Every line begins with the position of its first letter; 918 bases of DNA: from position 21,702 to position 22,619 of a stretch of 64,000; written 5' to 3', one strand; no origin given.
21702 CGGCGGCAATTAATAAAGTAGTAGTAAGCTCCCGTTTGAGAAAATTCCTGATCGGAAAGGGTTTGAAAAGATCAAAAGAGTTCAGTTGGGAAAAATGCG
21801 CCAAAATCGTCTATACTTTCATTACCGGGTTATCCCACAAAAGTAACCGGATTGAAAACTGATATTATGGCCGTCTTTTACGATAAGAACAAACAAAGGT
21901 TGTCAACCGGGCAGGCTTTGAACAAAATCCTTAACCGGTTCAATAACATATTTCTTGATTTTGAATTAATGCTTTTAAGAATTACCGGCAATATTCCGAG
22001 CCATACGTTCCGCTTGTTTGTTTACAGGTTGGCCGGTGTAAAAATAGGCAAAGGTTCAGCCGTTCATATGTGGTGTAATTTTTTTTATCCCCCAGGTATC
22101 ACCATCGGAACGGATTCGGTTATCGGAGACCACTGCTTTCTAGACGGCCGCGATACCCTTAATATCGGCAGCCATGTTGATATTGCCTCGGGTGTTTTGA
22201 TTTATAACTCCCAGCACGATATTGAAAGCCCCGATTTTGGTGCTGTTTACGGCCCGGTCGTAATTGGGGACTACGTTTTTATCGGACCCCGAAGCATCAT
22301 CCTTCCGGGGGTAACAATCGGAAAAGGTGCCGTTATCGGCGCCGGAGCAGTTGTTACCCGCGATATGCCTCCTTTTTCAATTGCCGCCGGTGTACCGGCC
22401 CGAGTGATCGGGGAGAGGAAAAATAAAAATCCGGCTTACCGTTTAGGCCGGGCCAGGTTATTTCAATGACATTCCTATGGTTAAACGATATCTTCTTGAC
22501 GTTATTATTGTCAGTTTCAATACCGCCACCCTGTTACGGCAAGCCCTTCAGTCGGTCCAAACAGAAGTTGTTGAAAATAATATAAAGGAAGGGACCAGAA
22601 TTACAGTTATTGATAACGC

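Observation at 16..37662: ~37-kb co-directional mega-locus for a complex, methylated, amino-sugar-containing glycoconjugate (33 genes)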

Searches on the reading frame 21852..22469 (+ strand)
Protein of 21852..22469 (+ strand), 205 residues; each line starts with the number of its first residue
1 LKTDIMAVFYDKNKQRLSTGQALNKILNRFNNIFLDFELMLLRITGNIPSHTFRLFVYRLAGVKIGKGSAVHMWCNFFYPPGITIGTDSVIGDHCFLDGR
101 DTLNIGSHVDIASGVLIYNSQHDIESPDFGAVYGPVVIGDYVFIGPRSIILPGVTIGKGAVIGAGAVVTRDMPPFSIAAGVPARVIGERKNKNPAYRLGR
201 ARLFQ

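Call 5: search_protein_families(library=pfam, proteins=[window:21852-22469:+], max_evalue=0.01)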
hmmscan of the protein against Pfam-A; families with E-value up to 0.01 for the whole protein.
window:21852-22469:+ (205 aa): 3 families
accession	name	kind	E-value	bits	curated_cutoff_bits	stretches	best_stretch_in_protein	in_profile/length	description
PF00132.30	Hexapep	-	3.3e-16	58.6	27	1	136-170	2-36/36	Bacterial transferase hexapeptide (six repeats)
PF14602.12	Hexapep_2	-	3.1e-10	40.1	27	1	135-170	1-34/34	Hexapeptide repeat of succinyl-transferase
PF25084.1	LbH_EIF2B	-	0.0039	17.6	54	0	83-170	22-95/105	EIF2B subunit epsilon LbH domain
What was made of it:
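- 21852..22469 (+): g20, WcaF-like hexapeptide O-acetyltransferase (core). Pfam Hexapep (call 5).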

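Call 12: search_protein_families(library=ncbifam, proteins=[window:21852-22469:+], max_evalue=0.01)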
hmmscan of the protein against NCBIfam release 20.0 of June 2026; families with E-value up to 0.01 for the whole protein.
window:21852-22469:+ (205 aa): 47 families (the best 25 are shown)
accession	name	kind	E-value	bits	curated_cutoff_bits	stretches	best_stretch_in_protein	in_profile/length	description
NF007797.0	PRK10502.1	subfamily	2.5e-31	108.8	192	1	48-192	38-182/183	WcaF family extracellular polysaccharide biosynthesis acetyltransferase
NF038307.1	EPS_acetyl_HpsU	equivalog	6.1e-23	81.4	305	1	50-185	39-174/178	hormogonium polysaccharide biosynthesis acetyltransferase HpsU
TIGR04008.1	WcaF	equivalog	1.9e-21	76.8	326.3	1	52-189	41-178/180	colanic acid biosynthesis acetyltransferase WcaF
NF007076.0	PRK09527.1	equivalog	4.6e-20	71.9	347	1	102-196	95-192/203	galactoside O-acetyltransferase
NF058585.1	HptprglPActTf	PfamEq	1.9e-19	69.8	300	1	134-193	105-164/172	heptaprenylglyceryl phosphate O-acetyltransferase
TIGR03308.1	phn_thr-fam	hypoth_equivalog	6.6e-19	68.6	201.65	1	135-198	108-171/204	phosphonate metabolim protein, transferase hexapeptide repeat family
NF007240.0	PRK09677.1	equivalog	1.4e-18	67.1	243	1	69-190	52-185/192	putative lipopolysaccharide biosynthesis O-acetyl transferase WbbJ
TIGR03532.1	DapD_Ac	equivalog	2.4e-18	66.6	231.75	1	63-192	99-217/231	2,3,4,5-tetrahydropyridine-2,6-dicarboxylate N-acetyltransferase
NF007499.0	PRK10092.1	equivalog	5e-18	65.5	314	1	89-186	80-180/183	maltose O-acetyltransferase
TIGR03570.1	NeuD_NnaD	subfamily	7.1e-17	61.7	160.8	1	81-184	110-202/202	NeuD/PglB/VioB family sugar acetyltransferase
NF041874.1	EPS_EpsC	equivalog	3.7e-16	59.3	150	1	72-188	53-166/168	serine O-acetyltransferase EpsC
NF000311.1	Vat_ABCDEFH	equivalog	2.7e-14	53.2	300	1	133-193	108-168/201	Vat family streptogramin A O-acetyltransferase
NF000490.1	chloram_CatB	equivalog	3.7e-14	52.6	350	1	133-191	108-166/210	type B chloramphenicol O-acetyltransferase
NF033468.1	stregram_VatI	exception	4.4e-14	52.8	415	1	85-190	56-167/208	streptogramin A O-acetyltransferase Vat(I)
NF000147.1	stregram_VatF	exception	9.1e-12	44.9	400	1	134-190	119-175/221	streptogramin A O-acetyltransferase Vat(F)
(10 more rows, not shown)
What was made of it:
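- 21852..22469 (+): NCBIfam WcaF family, below cut-off (call 12).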
